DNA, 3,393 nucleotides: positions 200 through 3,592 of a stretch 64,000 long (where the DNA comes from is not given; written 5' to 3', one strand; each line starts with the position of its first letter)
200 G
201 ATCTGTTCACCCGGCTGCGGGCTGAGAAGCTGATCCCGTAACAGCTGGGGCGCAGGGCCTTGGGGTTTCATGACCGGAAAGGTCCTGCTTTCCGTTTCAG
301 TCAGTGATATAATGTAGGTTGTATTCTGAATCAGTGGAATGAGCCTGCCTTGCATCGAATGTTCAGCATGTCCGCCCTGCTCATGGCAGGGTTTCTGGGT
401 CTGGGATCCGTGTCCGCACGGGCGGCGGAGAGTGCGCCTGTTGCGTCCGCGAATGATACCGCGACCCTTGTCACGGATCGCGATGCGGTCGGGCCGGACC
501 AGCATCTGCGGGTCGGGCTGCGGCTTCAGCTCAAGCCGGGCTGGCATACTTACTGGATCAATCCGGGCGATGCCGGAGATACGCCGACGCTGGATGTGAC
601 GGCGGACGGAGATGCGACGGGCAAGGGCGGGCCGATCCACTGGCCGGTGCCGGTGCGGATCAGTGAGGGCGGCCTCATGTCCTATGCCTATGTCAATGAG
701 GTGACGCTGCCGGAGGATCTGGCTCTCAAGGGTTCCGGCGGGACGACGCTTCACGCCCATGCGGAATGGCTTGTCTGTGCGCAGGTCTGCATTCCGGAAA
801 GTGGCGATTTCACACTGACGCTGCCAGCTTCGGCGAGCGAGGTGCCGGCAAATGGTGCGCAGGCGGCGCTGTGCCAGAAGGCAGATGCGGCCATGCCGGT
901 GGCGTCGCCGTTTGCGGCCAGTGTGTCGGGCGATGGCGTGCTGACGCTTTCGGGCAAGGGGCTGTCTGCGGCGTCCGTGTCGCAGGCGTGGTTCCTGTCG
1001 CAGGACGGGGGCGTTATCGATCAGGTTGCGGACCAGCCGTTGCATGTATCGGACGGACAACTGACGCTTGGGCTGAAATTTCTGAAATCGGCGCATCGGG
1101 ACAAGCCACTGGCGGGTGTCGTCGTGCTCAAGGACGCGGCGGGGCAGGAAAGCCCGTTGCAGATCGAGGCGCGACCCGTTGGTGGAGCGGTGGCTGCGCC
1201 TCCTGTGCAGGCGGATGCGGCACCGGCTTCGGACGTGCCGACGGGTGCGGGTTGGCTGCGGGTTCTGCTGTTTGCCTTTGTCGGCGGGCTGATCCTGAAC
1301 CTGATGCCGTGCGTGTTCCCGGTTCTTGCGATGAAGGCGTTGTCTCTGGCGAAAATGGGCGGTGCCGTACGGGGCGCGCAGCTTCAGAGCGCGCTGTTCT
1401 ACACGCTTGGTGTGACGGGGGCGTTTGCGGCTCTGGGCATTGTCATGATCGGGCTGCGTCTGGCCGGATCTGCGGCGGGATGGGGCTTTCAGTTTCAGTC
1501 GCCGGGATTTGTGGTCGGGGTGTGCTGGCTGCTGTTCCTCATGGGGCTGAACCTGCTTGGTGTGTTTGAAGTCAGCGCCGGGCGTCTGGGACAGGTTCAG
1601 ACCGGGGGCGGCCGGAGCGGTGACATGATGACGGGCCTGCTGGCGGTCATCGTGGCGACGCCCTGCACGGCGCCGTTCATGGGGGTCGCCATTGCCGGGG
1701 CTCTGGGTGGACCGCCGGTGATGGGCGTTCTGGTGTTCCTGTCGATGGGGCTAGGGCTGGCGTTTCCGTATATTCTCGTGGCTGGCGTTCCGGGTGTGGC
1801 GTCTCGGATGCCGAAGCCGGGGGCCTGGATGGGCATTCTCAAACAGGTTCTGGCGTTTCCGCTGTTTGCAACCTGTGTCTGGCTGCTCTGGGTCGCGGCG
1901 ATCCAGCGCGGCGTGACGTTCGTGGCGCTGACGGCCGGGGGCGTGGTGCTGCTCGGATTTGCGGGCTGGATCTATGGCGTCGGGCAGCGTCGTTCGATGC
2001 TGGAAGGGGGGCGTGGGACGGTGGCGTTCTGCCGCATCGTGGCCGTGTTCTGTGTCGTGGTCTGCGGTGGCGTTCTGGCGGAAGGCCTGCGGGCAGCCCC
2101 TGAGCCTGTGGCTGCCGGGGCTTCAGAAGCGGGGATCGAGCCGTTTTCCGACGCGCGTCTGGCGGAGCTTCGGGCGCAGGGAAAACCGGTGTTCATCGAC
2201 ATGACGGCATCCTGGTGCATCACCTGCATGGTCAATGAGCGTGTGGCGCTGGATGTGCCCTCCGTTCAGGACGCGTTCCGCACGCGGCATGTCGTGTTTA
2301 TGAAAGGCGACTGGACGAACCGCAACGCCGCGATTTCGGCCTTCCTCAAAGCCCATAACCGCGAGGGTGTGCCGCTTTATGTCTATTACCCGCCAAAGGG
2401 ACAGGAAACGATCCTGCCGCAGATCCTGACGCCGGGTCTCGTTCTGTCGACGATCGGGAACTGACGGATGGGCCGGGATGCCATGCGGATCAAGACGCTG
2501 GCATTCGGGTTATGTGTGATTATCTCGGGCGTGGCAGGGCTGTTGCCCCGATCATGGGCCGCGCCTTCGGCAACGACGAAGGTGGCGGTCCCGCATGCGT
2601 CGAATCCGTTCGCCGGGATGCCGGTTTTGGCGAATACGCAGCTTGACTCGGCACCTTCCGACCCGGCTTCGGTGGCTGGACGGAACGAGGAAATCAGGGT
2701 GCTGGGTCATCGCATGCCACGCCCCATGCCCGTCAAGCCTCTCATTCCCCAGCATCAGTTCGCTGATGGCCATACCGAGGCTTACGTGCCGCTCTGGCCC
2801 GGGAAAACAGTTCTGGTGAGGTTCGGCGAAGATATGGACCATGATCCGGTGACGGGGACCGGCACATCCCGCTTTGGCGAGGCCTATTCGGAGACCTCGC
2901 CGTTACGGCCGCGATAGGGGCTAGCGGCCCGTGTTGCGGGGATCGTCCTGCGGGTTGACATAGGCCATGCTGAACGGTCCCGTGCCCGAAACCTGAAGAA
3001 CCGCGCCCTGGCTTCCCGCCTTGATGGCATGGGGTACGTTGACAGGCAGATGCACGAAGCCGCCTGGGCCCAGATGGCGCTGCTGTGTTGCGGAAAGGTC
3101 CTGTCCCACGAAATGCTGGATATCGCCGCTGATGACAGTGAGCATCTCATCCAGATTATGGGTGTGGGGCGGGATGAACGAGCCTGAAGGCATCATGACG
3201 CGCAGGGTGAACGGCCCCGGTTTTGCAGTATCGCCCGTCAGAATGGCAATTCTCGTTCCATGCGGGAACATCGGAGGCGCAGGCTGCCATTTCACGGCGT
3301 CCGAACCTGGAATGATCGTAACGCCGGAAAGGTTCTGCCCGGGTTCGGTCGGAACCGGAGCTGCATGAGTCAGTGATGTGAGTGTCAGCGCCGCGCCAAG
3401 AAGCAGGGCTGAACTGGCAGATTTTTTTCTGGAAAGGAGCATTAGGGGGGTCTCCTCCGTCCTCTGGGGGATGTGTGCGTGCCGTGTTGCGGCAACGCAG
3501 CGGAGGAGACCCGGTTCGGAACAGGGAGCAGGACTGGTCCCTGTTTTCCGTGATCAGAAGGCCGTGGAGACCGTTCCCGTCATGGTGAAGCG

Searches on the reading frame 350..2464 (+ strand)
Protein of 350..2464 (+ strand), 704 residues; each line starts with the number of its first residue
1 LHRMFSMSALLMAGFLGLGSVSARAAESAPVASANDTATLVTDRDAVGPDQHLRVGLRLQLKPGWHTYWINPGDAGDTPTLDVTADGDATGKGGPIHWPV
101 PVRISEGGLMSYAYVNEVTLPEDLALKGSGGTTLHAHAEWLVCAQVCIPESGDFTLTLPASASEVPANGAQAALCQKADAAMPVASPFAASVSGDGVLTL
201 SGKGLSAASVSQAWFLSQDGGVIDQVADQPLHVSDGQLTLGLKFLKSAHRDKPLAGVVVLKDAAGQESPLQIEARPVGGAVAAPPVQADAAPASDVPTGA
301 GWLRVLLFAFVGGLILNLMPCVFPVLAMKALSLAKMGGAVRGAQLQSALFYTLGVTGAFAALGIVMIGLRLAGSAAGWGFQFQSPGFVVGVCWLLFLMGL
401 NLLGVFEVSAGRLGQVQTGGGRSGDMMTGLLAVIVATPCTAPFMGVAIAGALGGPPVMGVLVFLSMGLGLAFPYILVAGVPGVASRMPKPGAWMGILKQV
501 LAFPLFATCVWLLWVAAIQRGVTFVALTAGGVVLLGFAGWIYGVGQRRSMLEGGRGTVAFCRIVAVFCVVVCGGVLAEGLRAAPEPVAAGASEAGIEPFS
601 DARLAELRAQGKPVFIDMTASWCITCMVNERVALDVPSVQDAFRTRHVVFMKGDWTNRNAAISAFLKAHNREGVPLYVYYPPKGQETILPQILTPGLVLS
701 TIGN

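Call 48: search_protein_families(library=pfam, proteins=[window:350-2464:+], max_evalue=0.00001)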
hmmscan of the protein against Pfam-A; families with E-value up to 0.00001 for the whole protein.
window:350-2464:+ (704 aa): 3 families
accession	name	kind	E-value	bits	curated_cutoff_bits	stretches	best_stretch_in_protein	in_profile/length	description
PF13899.12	Thioredoxin_7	-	3.5e-20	72.4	27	1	599-682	5-83/83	Thioredoxin-like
PF11412.14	DsbD_N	-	1.5e-19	70.6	25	1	44-158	8-118/119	Thiol:disulfide interchange protein DsbD, N-terminal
PF02683.22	DsbD_TM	-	6.1e-15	55.5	27.1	1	305-513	4-215/219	Cytochrome C biogenesis protein transmembrane domain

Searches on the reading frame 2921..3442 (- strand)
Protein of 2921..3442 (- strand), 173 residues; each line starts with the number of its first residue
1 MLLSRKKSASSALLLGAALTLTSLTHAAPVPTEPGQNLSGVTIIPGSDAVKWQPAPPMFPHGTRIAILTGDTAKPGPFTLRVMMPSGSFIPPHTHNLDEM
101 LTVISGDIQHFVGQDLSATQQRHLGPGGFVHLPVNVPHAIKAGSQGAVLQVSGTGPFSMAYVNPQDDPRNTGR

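Call 48: search_protein_families(library=pfam, proteins=[window:2921-3442:-], max_evalue=0.00001)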
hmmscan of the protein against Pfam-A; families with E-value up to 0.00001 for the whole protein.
window:2921-3442:- (173 aa): 3 families
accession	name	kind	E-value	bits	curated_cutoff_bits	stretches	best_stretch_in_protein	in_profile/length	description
PF00190.28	Cupin_1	-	4.8e-07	29.9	22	1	79-150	35-109/151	Cupin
PF07883.17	Cupin_2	-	7.4e-07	29.2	27.2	1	82-146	3-62/70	Cupin domain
PF12973.13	Cupin_7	-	2.5e-06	27.7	27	1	48-114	9-70/105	ChrR Cupin-like domain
